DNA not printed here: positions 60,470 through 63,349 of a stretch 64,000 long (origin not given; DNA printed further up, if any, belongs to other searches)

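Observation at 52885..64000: Signalling cassette (giant PAS/GAF hybrid kinase, receiver, receiver-PP2C) followed by an 859-aa hydrolase/kinase-like/NUDT9-Nudix fusion and an IMPase-family gene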

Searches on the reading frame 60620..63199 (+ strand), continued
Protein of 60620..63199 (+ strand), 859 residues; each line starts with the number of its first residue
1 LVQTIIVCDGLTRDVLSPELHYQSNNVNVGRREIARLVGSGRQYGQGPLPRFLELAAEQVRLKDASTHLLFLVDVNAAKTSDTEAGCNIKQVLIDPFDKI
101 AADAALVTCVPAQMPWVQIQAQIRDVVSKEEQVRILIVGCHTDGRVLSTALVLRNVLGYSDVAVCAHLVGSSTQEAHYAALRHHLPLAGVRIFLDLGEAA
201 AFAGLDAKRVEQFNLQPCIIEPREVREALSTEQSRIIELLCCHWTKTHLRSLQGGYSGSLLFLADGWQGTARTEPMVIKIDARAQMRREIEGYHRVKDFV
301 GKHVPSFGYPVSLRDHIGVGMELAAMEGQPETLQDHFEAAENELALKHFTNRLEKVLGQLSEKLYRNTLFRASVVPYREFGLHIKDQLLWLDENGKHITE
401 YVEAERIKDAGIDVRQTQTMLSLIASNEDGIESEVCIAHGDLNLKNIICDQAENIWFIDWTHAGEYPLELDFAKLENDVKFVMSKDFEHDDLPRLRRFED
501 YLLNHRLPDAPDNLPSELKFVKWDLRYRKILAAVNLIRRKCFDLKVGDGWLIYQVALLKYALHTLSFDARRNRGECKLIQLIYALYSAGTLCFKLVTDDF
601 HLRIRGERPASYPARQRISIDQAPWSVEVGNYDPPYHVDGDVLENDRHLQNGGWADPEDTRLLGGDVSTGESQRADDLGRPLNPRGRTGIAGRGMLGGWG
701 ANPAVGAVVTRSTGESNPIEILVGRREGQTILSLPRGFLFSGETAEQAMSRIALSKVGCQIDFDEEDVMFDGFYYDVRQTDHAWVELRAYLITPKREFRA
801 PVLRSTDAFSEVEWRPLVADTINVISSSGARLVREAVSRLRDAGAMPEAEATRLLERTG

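Call 11: find_homologous_proteins(query=window:60620-63199:+)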
Query window:60620-63199:+ (859 aa): 361 proteins with E <= 0.001 among 8000 candidates; the best 120 are listed.
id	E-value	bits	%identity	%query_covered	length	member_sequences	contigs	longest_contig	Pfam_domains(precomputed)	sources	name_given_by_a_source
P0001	0.0e+0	1977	100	100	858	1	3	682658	PF19974.6,PF01633.27,PF25969.1,PF01636.30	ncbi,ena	-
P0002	0.0e+0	1147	59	100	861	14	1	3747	PF19974.6,PF00293.35,PF01633.27,PF25969.1,PF01636.30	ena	-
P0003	0.0e+0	1124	59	100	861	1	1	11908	PF19974.6,PF00293.35,PF01633.27,PF25969.1,PF01163.29,PF01636.30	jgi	jgi:ADP-ribose pyrophosphatase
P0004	0.0e+0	1110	57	100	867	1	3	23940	PF19974.6,PF00293.35,PF25969.1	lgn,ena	-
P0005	0.0e+0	1101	57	100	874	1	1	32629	PF19974.6,PF00293.35,PF25969.1,PF01636.30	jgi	jgi:ADP-ribose pyrophosphatase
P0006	0.0e+0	1098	57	100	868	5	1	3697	PF19974.6,PF00293.35,PF25969.1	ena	-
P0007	0.0e+0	1098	57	100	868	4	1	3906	PF19974.6,PF00293.35,PF25969.1,PF01636.30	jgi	jgi:ADP-ribose pyrophosphatase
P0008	0.0e+0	1092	59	96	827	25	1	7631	PF19974.6,PF00293.35,PF25969.1,PF01636.30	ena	-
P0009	0.0e+0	1089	56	100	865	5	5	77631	PF19974.6,PF00293.35,PF25969.1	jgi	jgi:ADP-ribose pyrophosphatase YjhB (NUDIX family)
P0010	0.0e+0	1086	59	96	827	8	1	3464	PF19974.6,PF00293.35,PF25969.1,PF01636.30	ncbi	-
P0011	0.0e+0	1082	56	100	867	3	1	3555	PF19974.6,PF00293.35,PF25969.1,PF01636.30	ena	-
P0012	0.0e+0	1056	55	100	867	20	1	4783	PF19974.6,PF00293.35,PF25969.1,PF01163.29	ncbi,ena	-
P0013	0.0e+0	1054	55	100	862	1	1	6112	PF19974.6,PF00293.35,PF25969.1,PF01636.30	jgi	jgi:ADP-ribose pyrophosphatase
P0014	0.0e+0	1025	54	100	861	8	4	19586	PF19974.6,PF00293.35,PF25969.1,PF01636.30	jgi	jgi:ADP-ribose pyrophosphatase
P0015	0.0e+0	1024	54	100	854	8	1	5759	PF19974.6,PF00293.35,PF25969.1,PF01636.30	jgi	jgi:ADP-ribose pyrophosphatase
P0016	0.0e+0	1019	53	100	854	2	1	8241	PF19974.6,PF00293.35,PF25969.1,PF01636.30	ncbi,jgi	jgi:ADP-ribose pyrophosphatase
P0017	0.0e+0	1013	54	100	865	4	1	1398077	PF19974.6,PF00293.35,PF25969.1,PF01636.30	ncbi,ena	-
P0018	0.0e+0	1012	54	100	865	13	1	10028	PF19974.6,PF00293.35,PF25969.1,PF01636.30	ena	-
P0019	1.7e-298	1011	53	100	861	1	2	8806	PF19974.6,PF00293.35,PF25969.1,PF01636.30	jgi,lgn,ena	-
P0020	3.3e-298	1010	52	100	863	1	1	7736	PF19974.6,PF00293.35,PF25969.1,PF01636.30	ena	-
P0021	8.3e-298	1008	54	100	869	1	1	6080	PF19974.6,PF00293.35,PF01633.27,PF25969.1,PF01163.29,PF01636.30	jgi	-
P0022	2.0e-297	1007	52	100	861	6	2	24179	PF19974.6,PF00293.35,PF01633.27,PF25969.1,PF01636.30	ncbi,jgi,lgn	jgi:ADP-ribose pyrophosphatase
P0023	7.5e-297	1005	53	100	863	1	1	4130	PF19974.6,PF00293.35,PF25969.1,PF01636.30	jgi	-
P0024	7.7e-297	1005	53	100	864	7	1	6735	PF19974.6,PF00293.35,PF25969.1,PF01636.30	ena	-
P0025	2.2e-296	1004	53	100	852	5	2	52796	PF19974.6,PF00293.35,PF25969.1,PF01636.30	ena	-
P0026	2.9e-296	1003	53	100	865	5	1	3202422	PF19974.6,PF00293.35,PF25969.1,PF01636.30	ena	-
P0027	3.4e-296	1003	53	100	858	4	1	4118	PF19974.6,PF00293.35,PF25969.1,PF01636.30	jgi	-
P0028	4.6e-296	1003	54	100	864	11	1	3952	PF19974.6,PF00293.35,PF25969.1,PF01163.29,PF01636.30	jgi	-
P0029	1.1e-295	1001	53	100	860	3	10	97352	PF19974.6,PF00293.35,PF25969.1,PF01636.30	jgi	jgi:ADP-ribose pyrophosphatase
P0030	1.8e-295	1001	52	100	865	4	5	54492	PF19974.6,PF00293.35,PF25969.1,PF01636.30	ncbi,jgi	jgi:ADP-ribose pyrophosphatase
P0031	3.6e-295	1000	52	100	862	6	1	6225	PF19974.6,PF00293.35,PF01633.27,PF25969.1,PF01636.30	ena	-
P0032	4.0e-295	1000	52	100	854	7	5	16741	PF19974.6,PF00293.35,PF25969.1,PF01636.30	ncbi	-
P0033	6.9e-295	999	53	100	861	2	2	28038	PF19974.6,PF00293.35,PF25969.1,PF01636.30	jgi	jgi:ADP-ribose pyrophosphatase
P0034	2.3e-294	997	53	100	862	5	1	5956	PF19974.6,PF00293.35,PF01633.27,PF25969.1,PF01636.30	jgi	jgi:ADP-ribose pyrophosphatase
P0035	3.8e-294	996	53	100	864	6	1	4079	PF19974.6,PF00293.35,PF25969.1,PF01636.30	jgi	jgi:ADP-ribose pyrophosphatase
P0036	5.2e-294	996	53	100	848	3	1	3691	PF19974.6,PF00293.35,PF25969.1,PF01636.30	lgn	-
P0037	2.6e-293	994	53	100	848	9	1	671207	PF19974.6,PF00293.35,PF25969.1,PF01636.30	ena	-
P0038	9.7e-293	992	52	100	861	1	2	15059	PF19974.6,PF00293.35,PF25969.1,PF01636.30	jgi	jgi:ADP-ribose pyrophosphatase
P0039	1.8e-292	991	52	100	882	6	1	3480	PF19974.6,PF25969.1,PF01163.29,PF01636.30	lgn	-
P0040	2.0e-292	991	53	100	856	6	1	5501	PF19974.6,PF00293.35,PF25969.1,PF01163.29,PF01636.30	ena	-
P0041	2.6e-292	990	54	100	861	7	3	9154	PF19974.6,PF00293.35,PF25969.1,PF01636.30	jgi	jgi:ADP-ribose pyrophosphatase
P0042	2.6e-292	990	52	100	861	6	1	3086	PF19974.6,PF00293.35,PF01633.27,PF25969.1,PF01636.30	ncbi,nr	ncbi:MAG: NUDIX domain-containing protein [Acidobacteria bacterium]|nr:MAG: NUDIX domain-containing 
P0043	2.8e-291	987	54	99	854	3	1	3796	PF19974.6,PF00293.35,PF25969.1,PF01163.29,PF01636.30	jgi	jgi:ADP-ribose pyrophosphatase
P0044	4.6e-291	986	52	100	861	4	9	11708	PF19974.6,PF00293.35,PF25969.1,PF01636.30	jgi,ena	-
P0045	1.4e-290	985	54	100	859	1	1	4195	PF19974.6,PF00293.35,PF25969.1,PF01636.30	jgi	jgi:ADP-ribose pyrophosphatase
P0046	2.9e-290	983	53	100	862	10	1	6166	PF19974.6,PF00293.35,PF25969.1,PF01636.30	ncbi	-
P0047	3.4e-290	983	53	100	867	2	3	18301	PF19974.6,PF00293.35,PF25969.1,PF01636.30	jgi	jgi:ADP-ribose pyrophosphatase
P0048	4.3e-290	983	53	100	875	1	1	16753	PF19974.6,PF00293.35,PF01633.27,PF25969.1,PF01163.29,PF01636.30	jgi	jgi:ADP-ribose pyrophosphatase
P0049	5.5e-290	983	54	100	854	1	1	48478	PF19974.6,PF00293.35,PF25969.1,PF01163.29,PF01636.30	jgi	-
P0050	6.5e-290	982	53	100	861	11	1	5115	PF19974.6,PF00293.35,PF25969.1,PF01636.30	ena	-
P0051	6.5e-290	982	52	100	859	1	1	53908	PF19974.6,PF00293.35,PF01633.27,PF25969.1,PF01636.30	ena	-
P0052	1.5e-289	981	53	100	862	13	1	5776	PF19974.6,PF00293.35,PF01633.27,PF25969.1,PF01163.29,PF01636.30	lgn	-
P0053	2.1e-289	981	52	100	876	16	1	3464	PF19974.6,PF00293.35,PF01633.27,PF25969.1,PF01636.30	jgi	jgi:ADP-ribose pyrophosphatase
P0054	2.4e-289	980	53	100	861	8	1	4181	PF19974.6,PF00293.35,PF25969.1,PF01636.30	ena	-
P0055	2.5e-289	980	51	100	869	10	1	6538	PF19974.6,PF00293.35,PF25969.1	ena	-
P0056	3.4e-289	980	51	100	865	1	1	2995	PF19974.6,PF00293.35,PF01633.27,PF25969.1,PF01636.30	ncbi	-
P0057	6.5e-289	979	51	100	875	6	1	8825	PF19974.6,PF00293.35,PF25969.1,PF01163.29,PF01636.30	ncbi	-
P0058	7.6e-289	979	53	100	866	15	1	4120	PF19974.6,PF00293.35,PF25969.1,PF01636.30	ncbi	-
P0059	1.0e-288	978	53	100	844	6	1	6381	PF19974.6,PF25969.1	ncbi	-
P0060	2.4e-288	977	52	100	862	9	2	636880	PF19974.6,PF00293.35,PF25969.1,PF01636.30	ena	-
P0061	2.6e-288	977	52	100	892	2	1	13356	PF19974.6,PF00293.35,PF01633.27,PF25969.1,PF01636.30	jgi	jgi:ADP-ribose pyrophosphatase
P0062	3.7e-288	976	52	100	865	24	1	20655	PF19974.6,PF25969.1,PF01636.30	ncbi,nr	ncbi:MAG: hypothetical protein E2O65_07260 [Gammaproteobacteria bacterium]|nr:MAG: hypothetical prot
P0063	4.2e-288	976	52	100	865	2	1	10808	PF19974.6,PF00293.35,PF25969.1,PF01636.30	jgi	jgi:ADP-ribose diphosphatase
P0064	4.7e-288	976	51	100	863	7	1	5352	PF19974.6,PF00293.35,PF25969.1,PF01636.30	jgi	-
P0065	1.9e-287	974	51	100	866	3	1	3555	PF19974.6,PF00293.35,PF01633.27,PF25969.1,PF01636.30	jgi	-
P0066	2.7e-287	974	53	100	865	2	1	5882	PF19974.6,PF00293.35,PF25969.1,PF01163.29,PF01636.30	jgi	jgi:ADP-ribose pyrophosphatase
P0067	1.3e-286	971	52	100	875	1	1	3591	PF19974.6,PF00293.35,PF01633.27,PF25969.1,PF01163.29,PF01636.30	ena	-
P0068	1.6e-286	971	51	100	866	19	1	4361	PF19974.6,PF00293.35,PF01633.27,PF25969.1,PF01636.30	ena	-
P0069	1.8e-286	971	52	100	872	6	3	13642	PF19974.6,PF00293.35,PF01633.27,PF25969.1,PF01636.30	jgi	jgi:ADP-ribose pyrophosphatase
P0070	2.9e-286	970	52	100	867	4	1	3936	PF19974.6,PF00293.35,PF01633.27,PF25969.1,PF01636.30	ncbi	-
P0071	2.9e-286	970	52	100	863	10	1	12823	PF19974.6,PF00293.35,PF25969.1,PF01636.30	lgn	-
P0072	3.8e-286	970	51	100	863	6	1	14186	PF19974.6,PF00293.35,PF25969.1,PF01636.30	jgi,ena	-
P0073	6.2e-286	969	51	100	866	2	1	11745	PF19974.6,PF00293.35,PF01633.27,PF25969.1,PF01636.30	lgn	-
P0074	8.9e-286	969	51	100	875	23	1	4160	PF19974.6,PF00293.35,PF25969.1,PF01163.29,PF01636.30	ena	-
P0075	1.0e-285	968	51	100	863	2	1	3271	PF19974.6,PF00293.35,PF25969.1,PF01636.30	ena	-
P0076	1.2e-285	968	51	100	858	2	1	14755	PF19974.6,PF00293.35,PF01633.27,PF25969.1,PF01163.29,PF01636.30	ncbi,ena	-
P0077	2.0e-285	967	52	100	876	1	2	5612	PF19974.6,PF00293.35,PF01633.27,PF25969.1,PF01163.29,PF01636.30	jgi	jgi:ADP-ribose pyrophosphatase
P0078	3.4e-285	967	53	100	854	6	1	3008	PF19974.6,PF00293.35,PF25969.1,PF01636.30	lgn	-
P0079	8.9e-285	965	50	100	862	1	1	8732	PF19974.6,PF00293.35,PF25969.1,PF01636.30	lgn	-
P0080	2.0e-284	964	52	100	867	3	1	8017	PF19974.6,PF01633.27,PF25969.1,PF01636.30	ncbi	-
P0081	4.6e-284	963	52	100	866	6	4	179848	PF19974.6,PF00293.35,PF01633.27,PF25969.1,PF01636.30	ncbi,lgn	-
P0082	5.0e-284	963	52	100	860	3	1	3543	PF19974.6,PF25969.1,PF01636.30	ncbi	-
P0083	5.5e-284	963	53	97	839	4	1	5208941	PF19974.6,PF00293.35,PF25969.1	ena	-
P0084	6.6e-284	962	53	98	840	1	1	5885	PF19974.6,PF00293.35,PF25969.1,PF01163.29,PF01636.30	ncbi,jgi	jgi:ADP-ribose pyrophosphatase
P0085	1.4e-283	961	52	100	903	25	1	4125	PF19974.6,PF25969.1,PF01636.30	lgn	-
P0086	3.0e-283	960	52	100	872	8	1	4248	PF19974.6,PF01633.27,PF25969.1,PF01163.29,PF01636.30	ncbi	-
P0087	5.1e-283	959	51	100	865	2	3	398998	PF19974.6,PF00293.35,PF25969.1,PF01636.30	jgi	jgi:ADP-ribose pyrophosphatase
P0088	2.5e-282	957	51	100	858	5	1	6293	PF19974.6,PF00293.35,PF25969.1,PF01636.30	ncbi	-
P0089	2.9e-282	957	51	100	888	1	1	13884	PF19974.6,PF00293.35,PF25969.1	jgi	jgi:ADP-ribose pyrophosphatase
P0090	5.0e-282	956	50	100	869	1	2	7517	PF19974.6,PF00293.35,PF25969.1,PF01636.30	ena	-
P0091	8.2e-282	955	52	100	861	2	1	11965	PF19974.6,PF00293.35,PF25969.1,PF01636.30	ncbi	-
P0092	1.3e-281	955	52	100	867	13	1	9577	PF19974.6,PF01633.27,PF25969.1,PF01636.30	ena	-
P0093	1.6e-281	954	50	100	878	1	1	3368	PF19974.6,PF00293.35,PF25969.1,PF01163.29,PF01636.30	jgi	jgi:ADP-ribose pyrophosphatase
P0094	2.6e-281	954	51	100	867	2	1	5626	PF19974.6,PF00293.35,PF01633.27,PF25969.1,PF01636.30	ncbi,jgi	-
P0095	2.8e-281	954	52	100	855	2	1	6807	PF19974.6,PF00293.35,PF25969.1,PF01636.30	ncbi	-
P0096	2.9e-281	954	51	100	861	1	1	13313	PF19974.6,PF00293.35,PF25969.1,PF01636.30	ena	-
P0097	3.7e-281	953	56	86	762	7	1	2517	PF19974.6,PF00293.35,PF25969.1,PF01163.29,PF01636.30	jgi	jgi:ADP-ribose pyrophosphatase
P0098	5.8e-281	953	50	100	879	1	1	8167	PF19974.6,PF00293.35,PF25969.1,PF01163.29,PF01636.30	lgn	-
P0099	7.0e-281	952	51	100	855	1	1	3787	PF19974.6,PF25969.1,PF01636.30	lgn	-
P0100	1.2e-280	952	51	100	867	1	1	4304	PF19974.6,PF25969.1,PF01636.30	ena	-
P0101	1.2e-280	952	52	100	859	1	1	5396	PF19974.6,PF00293.35,PF25969.1,PF01636.30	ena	-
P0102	1.4e-280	951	53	100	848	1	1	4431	PF19974.6,PF25969.1,PF01163.29,PF01636.30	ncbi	-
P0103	2.5e-280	951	51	100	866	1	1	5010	PF19974.6,PF00293.35,PF01633.27,PF25969.1,PF01636.30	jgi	jgi:ADP-ribose pyrophosphatase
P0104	8.0e-280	949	52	100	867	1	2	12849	PF19974.6,PF00293.35,PF01633.27,PF25969.1,PF01636.30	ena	-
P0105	8.2e-280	949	53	99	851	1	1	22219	PF19974.6,PF25969.1,PF01636.30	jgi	jgi:ADP-ribose pyrophosphatase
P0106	8.6e-280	949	52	96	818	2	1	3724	PF19974.6,PF25969.1,PF01636.30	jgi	jgi:ADP-ribose pyrophosphatase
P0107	1.7e-279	948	51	100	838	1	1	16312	PF19974.6,PF00293.35,PF25969.1,PF01163.29,PF01636.30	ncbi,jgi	jgi:ADP-ribose pyrophosphatase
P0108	7.9e-279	946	51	100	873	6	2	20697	PF19974.6,PF25969.1,PF01636.30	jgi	jgi:ADP-ribose pyrophosphatase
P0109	9.9e-279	945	50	100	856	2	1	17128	PF19974.6,PF00293.35,PF25969.1,PF01636.30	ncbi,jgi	jgi:ADP-ribose pyrophosphatase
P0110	1.2e-278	945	51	100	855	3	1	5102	PF19974.6,PF00293.35,PF25969.1,PF01636.30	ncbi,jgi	ncbi:MAG: phosphotransferase [Planctomycetota bacterium]|jgi:ADP-ribose pyrophosphatase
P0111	1.4e-278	945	51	100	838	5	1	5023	PF19974.6,PF00293.35,PF25969.1,PF01163.29,PF01636.30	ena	-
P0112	1.9e-278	944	51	100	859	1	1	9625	PF19974.6,PF00293.35,PF25969.1,PF01636.30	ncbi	-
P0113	2.4e-278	944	51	100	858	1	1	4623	PF19974.6,PF00293.35,PF25969.1,PF01636.30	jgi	jgi:ADP-ribose pyrophosphatase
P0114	3.7e-278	943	51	100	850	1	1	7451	PF19974.6,PF01633.27,PF25969.1,PF01636.30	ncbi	-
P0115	6.5e-278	943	51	100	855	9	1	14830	PF19974.6,PF00293.35,PF01633.27,PF25969.1,PF01636.30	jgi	jgi:ADP-ribose pyrophosphatase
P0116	8.5e-278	942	50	100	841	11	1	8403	PF19974.6,PF00293.35,PF25969.1,PF01636.30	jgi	jgi:ADP-ribose pyrophosphatase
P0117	1.1e-277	942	51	100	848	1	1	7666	PF19974.6,PF00293.35,PF25969.1,PF01636.30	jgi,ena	-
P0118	1.2e-277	942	51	100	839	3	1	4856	PF19974.6,PF00293.35,PF25969.1,PF01636.30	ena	-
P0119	1.5e-277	941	51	100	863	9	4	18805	PF19974.6,PF00293.35,PF25969.1,PF01636.30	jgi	jgi:ADP-ribose pyrophosphatase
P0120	1.7e-277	941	50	100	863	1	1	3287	PF19974.6,PF00293.35,PF25969.1,PF01636.30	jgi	jgi:ADP-ribose pyrophosphatase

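Call 13: find_encoding_contigs(protein=P0001, flank=10000, max_places=3)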
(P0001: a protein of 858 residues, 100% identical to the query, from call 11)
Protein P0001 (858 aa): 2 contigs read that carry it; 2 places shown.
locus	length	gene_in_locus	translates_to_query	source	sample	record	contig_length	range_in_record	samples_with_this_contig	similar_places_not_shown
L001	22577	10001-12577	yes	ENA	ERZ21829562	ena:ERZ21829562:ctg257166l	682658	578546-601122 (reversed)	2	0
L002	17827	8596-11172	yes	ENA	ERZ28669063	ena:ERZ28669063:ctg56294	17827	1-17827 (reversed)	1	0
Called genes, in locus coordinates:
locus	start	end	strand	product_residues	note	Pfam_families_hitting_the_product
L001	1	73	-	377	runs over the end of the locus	PF23023:Anti-Pycsar_Apyc1, PF00753:Lactamase_B, PF12706:Lactamase_B_2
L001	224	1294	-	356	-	PF13384:HTH_23 (faint), PF13551:HTH_29, PF13565:HTH_32, PF13592:HTH_33, PF13358:DDE_3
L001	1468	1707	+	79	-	-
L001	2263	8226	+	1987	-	PF01590:GAF, PF13185:GAF_2, PF12860:PAS_7, PF00989:PAS, PF13426:PAS_9, PF13426:PAS_9, PF12860:PAS_7, PF01590:GAF, +8 more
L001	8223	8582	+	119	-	PF00072:Response_reg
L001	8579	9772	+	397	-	PF00072:Response_reg, PF07228:SpoIIE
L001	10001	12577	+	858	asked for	PF01636:APH (weak), PF19974:TCAD9, PF01633:Choline_kinase (weak), PF19974:TCAD9, PF25969:NUDT9_N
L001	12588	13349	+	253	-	PF00459:Inositol_P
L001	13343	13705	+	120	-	-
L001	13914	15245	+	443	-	PF00909:Ammonium_transp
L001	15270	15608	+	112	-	PF00543:P-II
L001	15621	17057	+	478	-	PF03951:Gln-synt_N, PF00120:Gln-synt_C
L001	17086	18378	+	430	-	PF01145:Band_7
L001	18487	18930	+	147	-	PF13581:HATPase_c_2, PF02518:HATPase_c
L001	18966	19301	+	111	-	PF01740:STAS, PF13466:STAS_2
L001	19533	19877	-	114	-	PF01740:STAS, PF13466:STAS_2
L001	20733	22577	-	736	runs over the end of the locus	PF12838:Fer4_7 (weak)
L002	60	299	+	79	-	-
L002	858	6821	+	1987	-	PF01590:GAF, PF13185:GAF_2, PF12860:PAS_7, PF00989:PAS, PF13426:PAS_9, PF13426:PAS_9, PF12860:PAS_7, PF01590:GAF, +8 more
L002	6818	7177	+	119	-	PF00072:Response_reg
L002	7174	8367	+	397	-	PF00072:Response_reg, PF07228:SpoIIE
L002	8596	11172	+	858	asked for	PF01636:APH (weak), PF19974:TCAD9, PF01633:Choline_kinase (weak), PF19974:TCAD9, PF25969:NUDT9_N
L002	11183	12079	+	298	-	PF00459:Inositol_P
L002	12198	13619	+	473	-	PF00909:Ammonium_transp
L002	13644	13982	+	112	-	PF00543:P-II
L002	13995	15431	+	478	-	PF03951:Gln-synt_N, PF00120:Gln-synt_C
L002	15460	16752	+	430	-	PF01145:Band_7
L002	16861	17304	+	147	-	PF13581:HATPase_c_2, PF02518:HATPase_c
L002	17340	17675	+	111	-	PF01740:STAS, PF13466:STAS_2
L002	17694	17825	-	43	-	?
